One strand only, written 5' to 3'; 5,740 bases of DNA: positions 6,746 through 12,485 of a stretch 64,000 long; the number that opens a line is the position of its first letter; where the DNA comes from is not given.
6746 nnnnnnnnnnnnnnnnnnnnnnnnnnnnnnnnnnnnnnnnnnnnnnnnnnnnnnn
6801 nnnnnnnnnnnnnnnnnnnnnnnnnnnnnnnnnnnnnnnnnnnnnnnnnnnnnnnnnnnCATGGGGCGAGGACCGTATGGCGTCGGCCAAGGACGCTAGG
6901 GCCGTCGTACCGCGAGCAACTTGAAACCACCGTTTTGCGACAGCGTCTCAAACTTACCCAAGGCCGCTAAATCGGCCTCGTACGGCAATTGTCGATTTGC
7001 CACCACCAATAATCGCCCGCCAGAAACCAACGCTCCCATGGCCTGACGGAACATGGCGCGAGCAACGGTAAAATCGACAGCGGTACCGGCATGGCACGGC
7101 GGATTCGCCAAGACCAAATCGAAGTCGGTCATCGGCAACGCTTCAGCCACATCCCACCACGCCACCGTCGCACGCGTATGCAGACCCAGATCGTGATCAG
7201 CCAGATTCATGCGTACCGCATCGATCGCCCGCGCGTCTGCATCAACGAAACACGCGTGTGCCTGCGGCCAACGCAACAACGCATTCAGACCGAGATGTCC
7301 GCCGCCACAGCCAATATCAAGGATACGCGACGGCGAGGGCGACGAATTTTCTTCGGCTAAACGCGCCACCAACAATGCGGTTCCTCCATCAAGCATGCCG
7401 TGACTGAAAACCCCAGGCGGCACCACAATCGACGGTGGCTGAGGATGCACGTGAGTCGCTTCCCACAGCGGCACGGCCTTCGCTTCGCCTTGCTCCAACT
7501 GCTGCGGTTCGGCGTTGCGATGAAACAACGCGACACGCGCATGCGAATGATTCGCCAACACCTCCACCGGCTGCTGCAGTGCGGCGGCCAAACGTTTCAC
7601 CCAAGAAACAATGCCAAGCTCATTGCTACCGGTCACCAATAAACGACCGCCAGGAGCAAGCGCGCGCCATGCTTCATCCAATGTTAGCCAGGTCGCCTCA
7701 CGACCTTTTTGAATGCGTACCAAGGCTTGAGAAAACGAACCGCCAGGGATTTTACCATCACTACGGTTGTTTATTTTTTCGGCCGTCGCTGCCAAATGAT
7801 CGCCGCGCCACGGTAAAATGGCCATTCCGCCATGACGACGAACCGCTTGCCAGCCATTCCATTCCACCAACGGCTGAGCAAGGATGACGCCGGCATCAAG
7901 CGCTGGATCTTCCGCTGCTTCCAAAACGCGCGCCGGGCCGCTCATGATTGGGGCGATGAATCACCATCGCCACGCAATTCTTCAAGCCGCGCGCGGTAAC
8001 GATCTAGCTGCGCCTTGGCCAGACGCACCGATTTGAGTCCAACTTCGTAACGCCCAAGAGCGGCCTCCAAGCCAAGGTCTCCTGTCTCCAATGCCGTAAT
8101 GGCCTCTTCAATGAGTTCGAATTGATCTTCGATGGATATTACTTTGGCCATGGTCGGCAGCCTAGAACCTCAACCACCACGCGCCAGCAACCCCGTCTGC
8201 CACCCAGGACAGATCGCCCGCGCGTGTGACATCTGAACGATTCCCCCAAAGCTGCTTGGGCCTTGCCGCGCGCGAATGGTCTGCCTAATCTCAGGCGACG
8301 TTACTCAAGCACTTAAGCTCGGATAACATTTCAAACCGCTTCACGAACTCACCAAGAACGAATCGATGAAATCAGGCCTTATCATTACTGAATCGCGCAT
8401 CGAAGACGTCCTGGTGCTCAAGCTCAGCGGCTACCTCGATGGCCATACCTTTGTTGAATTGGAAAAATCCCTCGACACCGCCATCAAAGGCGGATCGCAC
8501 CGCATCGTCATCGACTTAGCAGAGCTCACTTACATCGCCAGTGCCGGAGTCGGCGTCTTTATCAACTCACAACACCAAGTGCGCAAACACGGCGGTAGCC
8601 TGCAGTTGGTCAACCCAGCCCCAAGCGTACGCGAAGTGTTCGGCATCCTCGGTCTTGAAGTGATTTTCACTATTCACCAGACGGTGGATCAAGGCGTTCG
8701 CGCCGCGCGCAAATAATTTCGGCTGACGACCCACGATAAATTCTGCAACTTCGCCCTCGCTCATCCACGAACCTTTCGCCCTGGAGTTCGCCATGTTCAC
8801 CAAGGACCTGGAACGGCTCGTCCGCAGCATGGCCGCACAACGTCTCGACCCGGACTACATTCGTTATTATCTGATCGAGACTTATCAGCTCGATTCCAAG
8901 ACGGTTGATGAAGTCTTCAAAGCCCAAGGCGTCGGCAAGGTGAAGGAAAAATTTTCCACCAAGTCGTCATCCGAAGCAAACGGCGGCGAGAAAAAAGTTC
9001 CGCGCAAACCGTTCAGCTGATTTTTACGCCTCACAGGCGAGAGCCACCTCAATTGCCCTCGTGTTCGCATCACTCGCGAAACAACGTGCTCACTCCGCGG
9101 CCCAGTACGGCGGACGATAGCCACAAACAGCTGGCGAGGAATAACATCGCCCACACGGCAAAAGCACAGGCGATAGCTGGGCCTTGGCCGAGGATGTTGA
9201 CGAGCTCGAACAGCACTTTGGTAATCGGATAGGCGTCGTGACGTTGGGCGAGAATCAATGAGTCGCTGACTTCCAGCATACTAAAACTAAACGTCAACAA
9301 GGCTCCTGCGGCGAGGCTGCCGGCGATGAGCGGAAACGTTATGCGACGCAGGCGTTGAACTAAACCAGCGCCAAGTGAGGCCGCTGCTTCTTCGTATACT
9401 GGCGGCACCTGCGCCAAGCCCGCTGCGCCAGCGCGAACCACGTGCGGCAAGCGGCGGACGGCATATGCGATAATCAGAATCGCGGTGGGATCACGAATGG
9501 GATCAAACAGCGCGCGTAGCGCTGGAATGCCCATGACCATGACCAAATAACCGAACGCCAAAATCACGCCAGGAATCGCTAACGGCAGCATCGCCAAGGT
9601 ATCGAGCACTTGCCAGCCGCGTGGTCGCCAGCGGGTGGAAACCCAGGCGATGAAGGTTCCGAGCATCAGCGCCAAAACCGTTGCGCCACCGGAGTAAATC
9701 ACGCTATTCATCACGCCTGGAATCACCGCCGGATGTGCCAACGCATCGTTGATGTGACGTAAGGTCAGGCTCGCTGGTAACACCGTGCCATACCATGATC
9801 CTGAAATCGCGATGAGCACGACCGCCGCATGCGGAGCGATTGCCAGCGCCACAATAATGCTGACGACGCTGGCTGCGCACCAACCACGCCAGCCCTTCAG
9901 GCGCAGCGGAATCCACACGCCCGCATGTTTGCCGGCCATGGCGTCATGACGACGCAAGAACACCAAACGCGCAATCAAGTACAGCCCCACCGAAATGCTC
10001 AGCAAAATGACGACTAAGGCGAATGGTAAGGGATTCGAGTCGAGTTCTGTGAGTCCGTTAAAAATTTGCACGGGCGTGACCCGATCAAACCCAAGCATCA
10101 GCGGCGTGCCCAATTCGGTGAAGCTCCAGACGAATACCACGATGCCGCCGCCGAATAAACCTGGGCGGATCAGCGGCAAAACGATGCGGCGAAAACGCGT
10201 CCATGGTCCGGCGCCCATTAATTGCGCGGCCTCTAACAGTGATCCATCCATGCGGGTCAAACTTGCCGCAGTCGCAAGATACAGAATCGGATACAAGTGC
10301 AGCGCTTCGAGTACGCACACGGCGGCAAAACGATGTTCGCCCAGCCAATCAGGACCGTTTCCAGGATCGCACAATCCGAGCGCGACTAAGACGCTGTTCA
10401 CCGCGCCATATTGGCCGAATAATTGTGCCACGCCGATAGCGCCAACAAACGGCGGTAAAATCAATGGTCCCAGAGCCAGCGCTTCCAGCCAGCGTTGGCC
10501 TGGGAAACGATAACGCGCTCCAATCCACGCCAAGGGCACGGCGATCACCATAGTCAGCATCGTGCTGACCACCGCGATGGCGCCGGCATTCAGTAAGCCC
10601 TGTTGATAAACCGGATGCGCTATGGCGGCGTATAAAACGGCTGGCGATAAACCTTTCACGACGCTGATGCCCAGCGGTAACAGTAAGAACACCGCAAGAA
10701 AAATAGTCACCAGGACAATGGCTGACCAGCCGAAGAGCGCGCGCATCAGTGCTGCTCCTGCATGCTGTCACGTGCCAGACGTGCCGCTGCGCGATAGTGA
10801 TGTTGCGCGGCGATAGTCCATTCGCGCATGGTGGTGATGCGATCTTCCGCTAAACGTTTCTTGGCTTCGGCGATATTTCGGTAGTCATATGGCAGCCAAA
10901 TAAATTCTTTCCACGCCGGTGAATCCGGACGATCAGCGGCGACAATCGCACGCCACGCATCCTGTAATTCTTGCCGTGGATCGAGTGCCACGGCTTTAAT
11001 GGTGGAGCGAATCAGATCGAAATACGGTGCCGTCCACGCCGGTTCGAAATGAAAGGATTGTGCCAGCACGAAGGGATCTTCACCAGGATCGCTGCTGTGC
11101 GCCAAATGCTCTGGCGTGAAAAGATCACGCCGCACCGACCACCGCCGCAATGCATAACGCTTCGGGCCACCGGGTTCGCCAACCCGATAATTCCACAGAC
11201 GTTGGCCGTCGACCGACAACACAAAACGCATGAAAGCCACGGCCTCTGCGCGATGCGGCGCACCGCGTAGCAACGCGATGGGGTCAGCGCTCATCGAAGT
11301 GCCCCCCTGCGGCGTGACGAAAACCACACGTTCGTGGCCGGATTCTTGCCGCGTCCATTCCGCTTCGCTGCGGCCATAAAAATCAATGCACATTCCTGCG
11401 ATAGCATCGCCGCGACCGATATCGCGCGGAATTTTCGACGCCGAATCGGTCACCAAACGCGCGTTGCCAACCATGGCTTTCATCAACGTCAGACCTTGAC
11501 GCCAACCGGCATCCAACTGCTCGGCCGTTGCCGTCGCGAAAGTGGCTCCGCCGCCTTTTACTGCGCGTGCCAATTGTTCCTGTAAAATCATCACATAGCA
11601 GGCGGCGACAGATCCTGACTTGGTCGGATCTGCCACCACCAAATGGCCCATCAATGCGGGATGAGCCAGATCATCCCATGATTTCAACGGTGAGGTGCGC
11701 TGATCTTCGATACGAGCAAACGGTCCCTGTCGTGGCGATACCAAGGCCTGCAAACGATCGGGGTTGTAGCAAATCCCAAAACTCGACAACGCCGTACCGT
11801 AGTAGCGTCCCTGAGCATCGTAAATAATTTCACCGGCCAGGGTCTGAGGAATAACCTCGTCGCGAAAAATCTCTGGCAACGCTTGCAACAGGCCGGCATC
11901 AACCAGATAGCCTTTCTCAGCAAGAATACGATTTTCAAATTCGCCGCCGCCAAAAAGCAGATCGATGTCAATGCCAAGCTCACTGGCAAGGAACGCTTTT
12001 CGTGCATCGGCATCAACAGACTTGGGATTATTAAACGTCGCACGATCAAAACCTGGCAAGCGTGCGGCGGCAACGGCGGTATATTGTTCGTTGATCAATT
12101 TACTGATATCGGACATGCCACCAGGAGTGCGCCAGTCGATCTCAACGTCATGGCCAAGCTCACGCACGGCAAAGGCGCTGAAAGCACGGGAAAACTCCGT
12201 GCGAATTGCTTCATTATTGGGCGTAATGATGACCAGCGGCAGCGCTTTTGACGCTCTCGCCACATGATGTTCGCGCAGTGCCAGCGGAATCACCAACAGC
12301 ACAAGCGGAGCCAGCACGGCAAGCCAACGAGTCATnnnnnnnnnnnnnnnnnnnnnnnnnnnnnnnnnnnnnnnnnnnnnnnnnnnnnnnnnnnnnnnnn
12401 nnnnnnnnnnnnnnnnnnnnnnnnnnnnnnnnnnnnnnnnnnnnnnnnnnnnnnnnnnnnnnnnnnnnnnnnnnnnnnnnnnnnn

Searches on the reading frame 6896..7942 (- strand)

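Call 15: search_protein_families(library=pfam, proteins=[window:6896-7942:-], max_evalue=0.001)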
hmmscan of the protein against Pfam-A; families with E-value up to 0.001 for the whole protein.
window:6896-7942:- (348 aa): 9 families
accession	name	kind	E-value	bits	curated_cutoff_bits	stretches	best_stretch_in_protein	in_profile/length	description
PF05175.20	MTS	-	1.5e-42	145.5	23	1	172-343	4-169/170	Methyltransferase small domain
PF08242.18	Methyltransf_12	-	1.5e-09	38.9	30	1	208-311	1-98/98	Methyltransferase domain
PF13649.12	Methyltransf_25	-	5.9e-09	36.9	27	1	207-309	1-97/97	Methyltransferase domain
PF13847.12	Methyltransf_31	-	2e-08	34.5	27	1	206-314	6-110/145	Methyltransferase domain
PF03602.21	Cons_hypoth95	-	1.3e-06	28.7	24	1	205-289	43-129/182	Conserved hypothetical protein 95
PF13489.12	Methyltransf_23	-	6.1e-06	26.5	27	1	191-251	12-61/164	Methyltransferase domain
PF08241.18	Methyltransf_11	-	7e-05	23.8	21.2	0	208-312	1-94/95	Methyltransferase domain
PF06325.19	PrmA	-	9.5e-05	22.5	22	1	157-280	117-233/296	Ribosomal protein L11 methyltransferase (PrmA)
PF08468.16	MTS_N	-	0.00021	21.8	27.3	1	60-127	60-128/158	Methyltransferase small domain N-terminal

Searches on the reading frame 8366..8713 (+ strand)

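Call 4: search_protein_families(library=pfam, proteins=[window:8366-8713:+], max_evalue=1)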
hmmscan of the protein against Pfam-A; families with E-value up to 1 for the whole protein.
window:8366-8713:+ (116 aa): 2 families
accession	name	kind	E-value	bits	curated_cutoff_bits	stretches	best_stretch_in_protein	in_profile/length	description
PF01740.26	STAS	-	3.5e-21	75.4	22.6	1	11-109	6-105/106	STAS domain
PF13466.11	STAS_2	-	4.2e-15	56.1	29.2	1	18-98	1-80/80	STAS domain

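Call 57: search_protein_families(library=ncbifam, proteins=[window:8366-8713:+], max_evalue=0.001)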
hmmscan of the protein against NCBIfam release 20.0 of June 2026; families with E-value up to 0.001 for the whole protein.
window:8366-8713:+ (116 aa): 3 families
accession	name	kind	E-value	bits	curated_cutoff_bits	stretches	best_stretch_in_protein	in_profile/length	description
TIGR00377.1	ant_ant_sig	superfamily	5.1e-23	81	53.45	1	11-109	9-108/108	anti-sigma factor antagonist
TIGR02886.1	spore_II_AA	equivalog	2.4e-16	59.6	114.75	1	11-108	5-103/106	anti-sigma F factor antagonist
NF033618.0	mlaB_1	equivalog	4.1e-05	23.9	90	1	17-84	11-75/94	lipid asymmetry maintenance protein MlaB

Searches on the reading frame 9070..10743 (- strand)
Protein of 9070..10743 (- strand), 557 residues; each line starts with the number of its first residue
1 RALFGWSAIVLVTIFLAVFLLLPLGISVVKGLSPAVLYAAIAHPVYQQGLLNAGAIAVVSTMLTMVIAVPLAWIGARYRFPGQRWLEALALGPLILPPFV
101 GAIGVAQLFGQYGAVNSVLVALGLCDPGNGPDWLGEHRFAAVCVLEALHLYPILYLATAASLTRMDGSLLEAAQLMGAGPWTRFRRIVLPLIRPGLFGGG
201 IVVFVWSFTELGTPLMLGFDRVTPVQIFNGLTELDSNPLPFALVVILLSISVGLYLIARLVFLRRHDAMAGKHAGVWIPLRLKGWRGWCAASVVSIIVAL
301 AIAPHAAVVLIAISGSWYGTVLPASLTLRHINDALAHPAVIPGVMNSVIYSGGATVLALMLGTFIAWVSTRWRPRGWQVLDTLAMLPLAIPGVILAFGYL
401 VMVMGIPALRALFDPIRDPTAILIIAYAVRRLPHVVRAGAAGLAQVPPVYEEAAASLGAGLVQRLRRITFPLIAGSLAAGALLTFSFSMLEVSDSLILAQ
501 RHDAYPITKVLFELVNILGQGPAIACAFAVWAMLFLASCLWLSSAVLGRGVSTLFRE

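Call 15: search_protein_families(library=pfam, proteins=[window:9070-10743:-], max_evalue=0.001)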
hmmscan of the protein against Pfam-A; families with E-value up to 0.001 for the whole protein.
window:9070-10743:- (557 aa): 1 family
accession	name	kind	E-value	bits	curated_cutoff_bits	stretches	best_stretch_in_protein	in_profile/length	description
PF00528.27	BPD_transp_1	-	9.9e-24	84.5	26.4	2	69-261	2-178/184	Binding-protein-dependent transport system inner membrane component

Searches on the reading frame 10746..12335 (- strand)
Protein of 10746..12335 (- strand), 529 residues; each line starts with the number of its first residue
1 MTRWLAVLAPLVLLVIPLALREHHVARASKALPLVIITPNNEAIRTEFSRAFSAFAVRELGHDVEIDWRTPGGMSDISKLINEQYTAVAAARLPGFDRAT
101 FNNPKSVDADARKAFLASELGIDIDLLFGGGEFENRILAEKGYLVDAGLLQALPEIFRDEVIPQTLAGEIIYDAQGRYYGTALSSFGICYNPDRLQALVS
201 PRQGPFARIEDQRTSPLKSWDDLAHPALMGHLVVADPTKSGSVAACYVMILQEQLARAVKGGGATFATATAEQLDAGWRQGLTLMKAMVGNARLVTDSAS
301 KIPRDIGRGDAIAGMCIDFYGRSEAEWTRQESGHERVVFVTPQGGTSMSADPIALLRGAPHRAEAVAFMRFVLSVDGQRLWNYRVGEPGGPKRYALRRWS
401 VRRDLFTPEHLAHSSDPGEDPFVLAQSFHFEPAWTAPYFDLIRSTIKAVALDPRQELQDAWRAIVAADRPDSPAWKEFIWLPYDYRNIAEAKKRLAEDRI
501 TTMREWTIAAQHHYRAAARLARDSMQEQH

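Call 15: search_protein_families(library=pfam, proteins=[window:10746-12335:-], max_evalue=0.001)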
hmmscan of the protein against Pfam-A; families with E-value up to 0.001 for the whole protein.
window:10746-12335:- (529 aa): 4 families
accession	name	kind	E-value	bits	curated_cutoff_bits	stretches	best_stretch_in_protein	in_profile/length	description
PF13343.11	SBP_bac_6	-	1.4e-12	48.1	24.6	1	145-383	25-213/245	Bacterial extracellular solute-binding protein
PF13531.11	SBP_bac_11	-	2.3e-10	41.1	25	1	215-381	91-221/227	Bacterial extracellular solute-binding protein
PF13416.11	SBP_bac_8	-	3.2e-10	40.7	27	1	143-381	52-252/279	Bacterial extracellular solute-binding protein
PF01547.30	SBP_bac_1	-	1.5e-06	28.9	26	1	123-378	25-306/307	Bacterial extracellular solute-binding protein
